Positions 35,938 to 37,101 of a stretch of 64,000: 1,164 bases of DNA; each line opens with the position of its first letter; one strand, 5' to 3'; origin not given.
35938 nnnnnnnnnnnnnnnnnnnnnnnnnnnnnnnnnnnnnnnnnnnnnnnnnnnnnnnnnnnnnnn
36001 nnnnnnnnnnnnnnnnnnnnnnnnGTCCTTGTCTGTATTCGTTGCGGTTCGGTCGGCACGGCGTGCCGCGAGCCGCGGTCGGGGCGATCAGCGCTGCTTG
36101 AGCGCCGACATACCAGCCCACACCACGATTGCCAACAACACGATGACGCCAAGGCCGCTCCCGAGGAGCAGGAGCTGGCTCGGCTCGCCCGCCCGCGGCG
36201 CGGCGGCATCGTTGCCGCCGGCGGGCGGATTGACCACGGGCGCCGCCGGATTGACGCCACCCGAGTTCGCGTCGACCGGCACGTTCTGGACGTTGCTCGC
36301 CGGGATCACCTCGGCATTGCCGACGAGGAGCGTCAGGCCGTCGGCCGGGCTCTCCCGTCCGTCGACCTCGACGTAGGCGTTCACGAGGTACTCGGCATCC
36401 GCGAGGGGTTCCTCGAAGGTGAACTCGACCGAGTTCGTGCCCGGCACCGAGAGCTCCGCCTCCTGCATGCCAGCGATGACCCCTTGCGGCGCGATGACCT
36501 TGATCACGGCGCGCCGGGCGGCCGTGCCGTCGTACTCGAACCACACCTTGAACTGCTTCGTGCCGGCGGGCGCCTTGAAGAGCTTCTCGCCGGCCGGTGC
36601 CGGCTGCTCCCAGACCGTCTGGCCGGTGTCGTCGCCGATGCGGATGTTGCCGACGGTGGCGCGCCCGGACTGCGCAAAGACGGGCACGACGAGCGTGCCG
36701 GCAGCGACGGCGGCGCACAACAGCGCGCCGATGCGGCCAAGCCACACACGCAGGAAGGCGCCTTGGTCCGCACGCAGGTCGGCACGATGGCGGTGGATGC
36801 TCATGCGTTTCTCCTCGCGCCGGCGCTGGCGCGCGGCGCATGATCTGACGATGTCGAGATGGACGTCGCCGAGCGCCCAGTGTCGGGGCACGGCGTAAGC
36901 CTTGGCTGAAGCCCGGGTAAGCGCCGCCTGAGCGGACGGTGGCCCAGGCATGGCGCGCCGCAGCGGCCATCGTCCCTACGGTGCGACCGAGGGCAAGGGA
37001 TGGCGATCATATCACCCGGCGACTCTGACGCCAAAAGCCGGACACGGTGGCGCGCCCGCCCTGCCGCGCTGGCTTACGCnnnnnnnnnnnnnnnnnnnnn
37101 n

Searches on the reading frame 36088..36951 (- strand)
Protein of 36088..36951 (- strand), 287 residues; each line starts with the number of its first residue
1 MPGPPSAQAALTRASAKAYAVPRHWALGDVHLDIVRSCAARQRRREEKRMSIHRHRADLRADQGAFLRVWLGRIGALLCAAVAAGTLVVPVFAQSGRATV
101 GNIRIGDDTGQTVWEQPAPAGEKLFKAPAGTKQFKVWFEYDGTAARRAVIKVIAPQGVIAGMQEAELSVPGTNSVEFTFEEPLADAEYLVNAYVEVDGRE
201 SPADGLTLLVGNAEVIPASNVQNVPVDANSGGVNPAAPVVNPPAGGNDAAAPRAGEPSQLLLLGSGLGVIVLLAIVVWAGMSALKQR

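Call 6: search_protein_families(library=ncbifam, proteins=[window:36088-36951:-], max_evalue=10)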
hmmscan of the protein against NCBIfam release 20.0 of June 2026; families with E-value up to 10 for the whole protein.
window:36088-36951:- (287 aa): 0 families

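Call 7: search_protein_families(library=pfam, proteins=[window:36088-36951:-], max_evalue=1)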
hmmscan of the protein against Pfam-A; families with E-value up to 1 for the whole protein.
window:36088-36951:- (287 aa): 0 families

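Call 11: find_homologous_proteins(query=window:36088-36804:-, max_evalue=0.001)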
Query window:36088-36804:- (238 aa): 10 proteins with E <= 0.001 among 8000 candidates.
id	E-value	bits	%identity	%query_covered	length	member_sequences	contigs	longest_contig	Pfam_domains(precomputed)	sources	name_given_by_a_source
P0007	1.7e-149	514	100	100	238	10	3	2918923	-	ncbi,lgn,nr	ncbi:MAG: hypothetical protein IPG72_10630 [Ardenticatenales bacterium]|nr:hypothetical protein [Ard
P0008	5.6e-96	339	77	82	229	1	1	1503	-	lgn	-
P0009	1.1e-94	335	67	100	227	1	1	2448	-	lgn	-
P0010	2.7e-77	278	70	82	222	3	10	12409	-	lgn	-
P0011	3.7e-77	277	66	90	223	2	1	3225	-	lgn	-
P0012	2.4e-76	275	64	97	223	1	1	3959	-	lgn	-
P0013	1.6e-74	269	69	83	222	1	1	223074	-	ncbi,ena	-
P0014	1.9e-72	262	63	82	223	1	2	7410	-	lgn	-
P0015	3.6e-70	254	63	82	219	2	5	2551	-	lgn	-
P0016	3.3e-21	94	35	80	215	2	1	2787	-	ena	-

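Call 23: find_encoding_contigs(protein=P0013, flank=10000, max_places=3)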
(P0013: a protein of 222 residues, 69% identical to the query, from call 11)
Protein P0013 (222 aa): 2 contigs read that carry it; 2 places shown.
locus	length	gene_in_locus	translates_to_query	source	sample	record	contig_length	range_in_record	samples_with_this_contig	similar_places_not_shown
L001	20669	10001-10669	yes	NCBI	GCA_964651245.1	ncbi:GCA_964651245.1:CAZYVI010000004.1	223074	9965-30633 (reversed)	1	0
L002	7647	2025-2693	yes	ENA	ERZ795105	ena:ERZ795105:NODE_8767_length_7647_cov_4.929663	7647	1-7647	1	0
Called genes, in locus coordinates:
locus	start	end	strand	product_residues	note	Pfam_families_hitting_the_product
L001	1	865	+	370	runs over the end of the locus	PF01179:Cu_amine_oxid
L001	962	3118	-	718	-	PF00676:E1_dh, PF02779:Transket_pyr, PF02780:Transketolase_C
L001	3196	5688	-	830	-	PF02861:Clp_N, PF00158:Sigma54_activat (faint), PF23569:NBD_SMAX1 (weak), PF00004:AAA, PF17871:AAA_lid_9, PF07724:AAA_2, PF07728:AAA_5, PF10431:ClpB_D2-small, +4 more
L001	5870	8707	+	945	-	PF17210:SdrD_B (faint)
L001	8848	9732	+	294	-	-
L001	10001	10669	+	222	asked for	-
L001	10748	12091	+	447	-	-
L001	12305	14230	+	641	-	-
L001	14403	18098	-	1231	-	PF22148:Fervidolysin_NPro-like, PF00082:Peptidase_S8, PF00188:CAP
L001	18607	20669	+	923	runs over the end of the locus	PF00933:Glyco_hydro_3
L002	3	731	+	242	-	?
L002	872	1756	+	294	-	-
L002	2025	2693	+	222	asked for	-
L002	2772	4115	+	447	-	-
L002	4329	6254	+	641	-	-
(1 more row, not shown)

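Call 36: find_related_loci(query=A2, collection=genome_contigs, flank=10000)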
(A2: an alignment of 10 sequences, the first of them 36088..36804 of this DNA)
Query A2 (238 aa) in genome_contigs; peptide patterns used: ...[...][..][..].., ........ (x = any residue, [..] = any of these).
99 stretches matched a pattern; 3 encode a relative of the query (tblastn E <= 1e-3); 3 distinct loci.
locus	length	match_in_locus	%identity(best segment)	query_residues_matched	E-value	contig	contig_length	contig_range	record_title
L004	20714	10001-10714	91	1-238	3e-132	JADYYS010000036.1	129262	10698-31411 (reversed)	MAG: Ardenticatenales bacterium isolate SJ541 c_000000758090, whole genome shotgun sequence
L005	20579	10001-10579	69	42-238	3e-75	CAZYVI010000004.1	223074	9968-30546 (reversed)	MAG TPA_asm: uncultured Anaerolineales bacterium isolate binchicken_co179_13 genome assembly, contig: NODE_245_length_22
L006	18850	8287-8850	59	45-238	2e-70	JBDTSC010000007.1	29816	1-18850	MAG: Ardenticatenales bacterium isolate cluster3_bin.261 NODE_4665_length_29816_cov_11.923390, whole genome shotgun sequ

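Call 45: predict_structure(alignment_id=A2)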
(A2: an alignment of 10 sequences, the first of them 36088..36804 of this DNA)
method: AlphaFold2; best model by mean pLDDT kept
length: 238 residues; sequences in the alignment: 10
mean_pLDDT: 71.5   pTM: 0.52
mean pLDDT of the five models: 71.5, 68.8, 68.7, 68.2, 58.5
residues with pLDDT >= 90: 89; 70-90: 45; 50-70: 50; < 50: 54
segments of 3 or more residues with pLDDT < 50: 1-3, 38-47, 171-209
pLDDT, mean of each block of 10 residues (from residue 1): 50 55 56 50 46 92 89 89 96 85 94 93 95 95 88 92 72 39 35 33 40 65 90 75
secondary structure, 60 per line:
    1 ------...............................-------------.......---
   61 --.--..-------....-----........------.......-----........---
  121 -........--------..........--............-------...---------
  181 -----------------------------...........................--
elements in order: H7-37 E51-57 E75-78 E84-91 E98-104 E110-117 E122-129 E138-147 E150-161 H210-236

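Call 48: fold_search(model_id=the predicted structure, library=pdb)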
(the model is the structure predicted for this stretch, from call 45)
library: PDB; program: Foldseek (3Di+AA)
matches with E <= 10: 1981; with E <= 0.001: 10
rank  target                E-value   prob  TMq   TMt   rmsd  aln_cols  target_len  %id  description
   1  8wae_A                1.2e-04  1.00  0.29  0.58   5.8       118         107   17  Crystal structure of a novel porphyran-binding carbohydrate binding module (released 2024-09-11)
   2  5l7v_B                1.7e-04  1.00  0.24  0.12  16.0       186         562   14  Crystal Structure of BvGH123 with bond transition state analog Galthiazoline. (released 2017-03-22)
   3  5icu                  1.9e-04  1.00  0.27  0.53   5.8       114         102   16  The crystal structure of CopC from Methylosinus trichosporium OB3b (released 2016-04-06)
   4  3idu_A                2.0e-04  1.00  0.29  0.51   4.4       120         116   13  Crystal Structure of the CARDB domain of the PF1109 protein in complex with di-metal ions from Pyrococcus furiosus, No (released 2009-08-04)
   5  5l7u_B                2.5e-04  0.99  0.23  0.12  17.7       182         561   16  Crystal structure of BvGH123 with bound GalNAc (released 2017-03-22)
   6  3idu_B                2.7e-04  1.00  0.29  0.53   4.4       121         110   13  Crystal Structure of the CARDB domain of the PF1109 protein in complex with di-metal ions from Pyrococcus furiosus, No (released 2009-08-04)
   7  8wae_B                5.2e-04  1.00  0.30  0.59   5.7       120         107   17  Crystal structure of a novel porphyran-binding carbohydrate binding module (released 2024-09-11)
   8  2xwx_A                6.1e-04  1.00  0.33  0.22   4.1       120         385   10  Vibrio cholerae colonization factor GbpA crystal structure (released 2011-11-16)
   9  8gul_A                6.5e-04  1.00  0.33  0.18   5.5       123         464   12  Chitin-active AA10 LPMO (GbpA) complexed with Cu(II) from Vibrio campbellii (released 2023-06-21)
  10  5l7r_A                9.1e-04  0.98  0.24  0.12  15.9       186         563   15  Crystal structure of BvGH123 (released 2017-03-22)
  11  5z1b_C                1.1e-03  1.00  0.29  0.12   7.8       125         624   13  Structure of Bifidobacterium dentium beta-glucuronidase complexed with coumarin-3-O-glucuronide (released 2018-12-12)
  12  2kl6_MODEL_1_A        1.1e-03  1.00  0.27  0.49   5.6       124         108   10  Solution NMR structure of the CARDB domain of PF1109 from Pyrococcus furiosus. Northeast Structural Genomics C (released 2009-08-25)
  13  1va9_MODEL_1_A        1.1e-03  1.00  0.25  0.44  13.1       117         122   10  Solution structure of the second FNIII domain of DSCAML1 protein (released 2005-02-22)
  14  9jz1_B                1.3e-03  1.00  0.29  0.27   4.8       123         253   15  Crystal structure of Nir2 C-terminal domain in complex with phosphate (released 2025-10-15)
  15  8dne_C                1.3e-03  0.99  0.25  0.19   8.4       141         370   14  CryoEM structure of the A.aeolicus WzmWzt transporter bound to ATP (released 2022-09-21)
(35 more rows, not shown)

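Call 55: search_protein_representatives(alignment_id=A2)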
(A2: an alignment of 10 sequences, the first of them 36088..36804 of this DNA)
Query: 10 sequences, 223 profile positions. Proteins with E-value up to 0.001 (for the whole library): 49; up to 1e-10: 28; up to 1e-30: 16. The best 49 are listed.
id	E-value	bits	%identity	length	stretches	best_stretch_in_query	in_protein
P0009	1.2e-111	387.9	-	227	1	1-223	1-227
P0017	1.6e-50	187.9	-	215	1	19-222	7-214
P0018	1.4e-47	178.4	-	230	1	9-222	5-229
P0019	7.4e-47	176.0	-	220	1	28-222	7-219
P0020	1.0e-43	165.7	-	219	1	18-221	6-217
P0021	4.6e-43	163.6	-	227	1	11-223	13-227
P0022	4.9e-42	160.2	-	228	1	8-222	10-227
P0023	6.8e-41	156.5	-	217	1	29-223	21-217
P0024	3.0e-38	147.9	-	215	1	12-221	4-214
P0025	2.9e-37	144.6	-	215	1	15-222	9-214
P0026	1.0e-35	139.5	-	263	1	27-222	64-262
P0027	1.2e-35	139.3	-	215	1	15-220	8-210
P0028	4.1e-34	134.3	-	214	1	17-221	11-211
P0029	3.1e-33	131.4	-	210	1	22-221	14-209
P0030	5.1e-31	124.2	-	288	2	13-194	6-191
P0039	7.1e-16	74.7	-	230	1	18-216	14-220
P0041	1.8e-12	63.5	-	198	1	54-216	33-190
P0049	1.9e-07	47.1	-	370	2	56-159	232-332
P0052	9.6e-07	44.8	-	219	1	57-216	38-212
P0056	2.6e-06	43.4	-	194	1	13-215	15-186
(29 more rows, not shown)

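Call 59: list_cluster_members(proteins=[P0017, P0018, P0021, P0025, P0029, P0039, P0041, P0052, P0056, P0049])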
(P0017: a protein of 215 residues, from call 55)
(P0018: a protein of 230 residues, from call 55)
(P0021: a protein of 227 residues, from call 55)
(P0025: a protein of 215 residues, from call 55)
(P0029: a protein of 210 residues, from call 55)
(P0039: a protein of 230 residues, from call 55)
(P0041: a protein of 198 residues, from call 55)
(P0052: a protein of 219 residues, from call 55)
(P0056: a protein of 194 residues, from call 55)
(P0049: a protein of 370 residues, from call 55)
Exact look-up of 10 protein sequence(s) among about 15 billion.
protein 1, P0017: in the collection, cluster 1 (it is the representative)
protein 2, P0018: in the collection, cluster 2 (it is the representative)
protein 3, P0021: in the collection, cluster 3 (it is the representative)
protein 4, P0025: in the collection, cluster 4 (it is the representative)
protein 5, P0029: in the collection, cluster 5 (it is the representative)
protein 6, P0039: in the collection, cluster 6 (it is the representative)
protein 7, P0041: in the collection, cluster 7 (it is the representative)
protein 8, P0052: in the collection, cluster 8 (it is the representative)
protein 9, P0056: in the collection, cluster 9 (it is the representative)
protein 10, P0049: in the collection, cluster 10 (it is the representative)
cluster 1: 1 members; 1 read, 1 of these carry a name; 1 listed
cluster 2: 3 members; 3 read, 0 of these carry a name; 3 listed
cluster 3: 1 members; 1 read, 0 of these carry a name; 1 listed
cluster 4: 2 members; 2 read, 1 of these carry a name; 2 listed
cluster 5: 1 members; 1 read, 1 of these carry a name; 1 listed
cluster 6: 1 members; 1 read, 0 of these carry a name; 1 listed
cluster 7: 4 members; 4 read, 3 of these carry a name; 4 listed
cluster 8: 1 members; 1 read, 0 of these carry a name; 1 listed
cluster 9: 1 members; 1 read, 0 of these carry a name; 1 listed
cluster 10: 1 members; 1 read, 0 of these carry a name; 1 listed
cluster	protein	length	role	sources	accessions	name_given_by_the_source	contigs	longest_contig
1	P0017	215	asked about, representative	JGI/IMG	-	hypothetical protein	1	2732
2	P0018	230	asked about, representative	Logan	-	-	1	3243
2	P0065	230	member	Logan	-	-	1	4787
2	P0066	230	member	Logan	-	-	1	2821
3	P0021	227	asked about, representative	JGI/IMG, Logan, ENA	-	-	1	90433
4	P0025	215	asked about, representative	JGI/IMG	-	hypothetical protein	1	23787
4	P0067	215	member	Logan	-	-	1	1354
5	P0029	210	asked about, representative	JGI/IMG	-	hypothetical protein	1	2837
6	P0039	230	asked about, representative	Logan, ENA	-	-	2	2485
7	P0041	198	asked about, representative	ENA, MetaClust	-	\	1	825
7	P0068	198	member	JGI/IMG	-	hypothetical protein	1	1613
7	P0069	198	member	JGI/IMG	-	hypothetical protein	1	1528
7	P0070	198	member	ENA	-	-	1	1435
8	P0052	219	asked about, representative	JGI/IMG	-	-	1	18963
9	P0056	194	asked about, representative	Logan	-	-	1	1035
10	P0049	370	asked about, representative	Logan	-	-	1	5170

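Call 60: find_encoding_contigs(protein=P0021, flank=10000, max_places=2)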
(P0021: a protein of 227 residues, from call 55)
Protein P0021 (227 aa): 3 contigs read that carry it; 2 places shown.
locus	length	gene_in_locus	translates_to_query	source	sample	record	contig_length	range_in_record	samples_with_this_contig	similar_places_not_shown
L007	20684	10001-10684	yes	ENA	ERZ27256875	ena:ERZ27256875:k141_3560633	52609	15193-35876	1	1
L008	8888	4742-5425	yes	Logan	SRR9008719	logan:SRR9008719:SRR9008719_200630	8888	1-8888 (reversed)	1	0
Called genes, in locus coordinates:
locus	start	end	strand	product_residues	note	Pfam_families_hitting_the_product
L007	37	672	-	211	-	PF05685:Uma2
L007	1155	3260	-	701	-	PF00676:E1_dh, PF02779:Transket_pyr, PF02780:Transketolase_C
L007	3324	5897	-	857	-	PF02861:Clp_N, PF23569:NBD_SMAX1 (weak), PF00004:AAA, PF17871:AAA_lid_9, PF00158:Sigma54_activat (weak), PF07724:AAA_2, PF07728:AAA_5, PF10431:ClpB_D2-small, +8 more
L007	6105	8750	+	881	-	PF17210:SdrD_B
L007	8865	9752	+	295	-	-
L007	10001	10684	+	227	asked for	-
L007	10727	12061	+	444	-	-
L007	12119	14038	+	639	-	-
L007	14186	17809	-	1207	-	PF22148:Fervidolysin_NPro-like, PF00082:Peptidase_S8, PF00188:CAP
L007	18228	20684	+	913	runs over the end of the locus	PF00933:Glyco_hydro_3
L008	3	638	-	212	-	?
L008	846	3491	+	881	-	PF17210:SdrD_B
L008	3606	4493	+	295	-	-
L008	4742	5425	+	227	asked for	-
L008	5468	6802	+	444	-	-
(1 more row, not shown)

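Call 61: find_encoding_contigs(protein=P0052, flank=10000, max_places=2)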
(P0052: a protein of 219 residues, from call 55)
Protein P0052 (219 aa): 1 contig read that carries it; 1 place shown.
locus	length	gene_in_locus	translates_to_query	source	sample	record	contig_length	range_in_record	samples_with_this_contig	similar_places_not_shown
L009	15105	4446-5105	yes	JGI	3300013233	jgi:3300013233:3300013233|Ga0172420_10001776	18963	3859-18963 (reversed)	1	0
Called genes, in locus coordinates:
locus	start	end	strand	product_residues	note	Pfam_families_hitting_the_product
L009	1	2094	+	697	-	?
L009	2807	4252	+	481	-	-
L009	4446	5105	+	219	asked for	-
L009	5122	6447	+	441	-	-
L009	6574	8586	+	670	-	PF02369:Big_1, PF09134:Invasin_D3 (weak)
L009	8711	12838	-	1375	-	PF22148:Fervidolysin_NPro-like, PF00082:Peptidase_S8, PF00188:CAP, PF00688:TGFb_propeptide (faint), PF24517:CBM96 (faint), PF00188:CAP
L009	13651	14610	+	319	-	PF00493:MCM (weak), PF20030:bpMoxR, PF00004:AAA, PF07724:AAA_2 (faint), PF07726:AAA_3, PF07728:AAA_5, PF17863:AAA_lid_2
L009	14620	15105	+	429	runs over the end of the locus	PF01882:DUF58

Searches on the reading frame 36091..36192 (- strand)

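Call 26: search_protein_families(library=ncbifam, proteins=[window:36091-36192:-], max_evalue=10)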
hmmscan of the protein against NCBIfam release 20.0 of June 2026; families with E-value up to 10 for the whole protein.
seq(34 aa): 1 family
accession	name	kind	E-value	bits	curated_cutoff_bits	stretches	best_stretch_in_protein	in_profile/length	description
TIGR02595.1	PEP_CTERM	domain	0.0046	17.7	16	1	3-19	3-19/24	PEP-CTERM sorting domain-containing protein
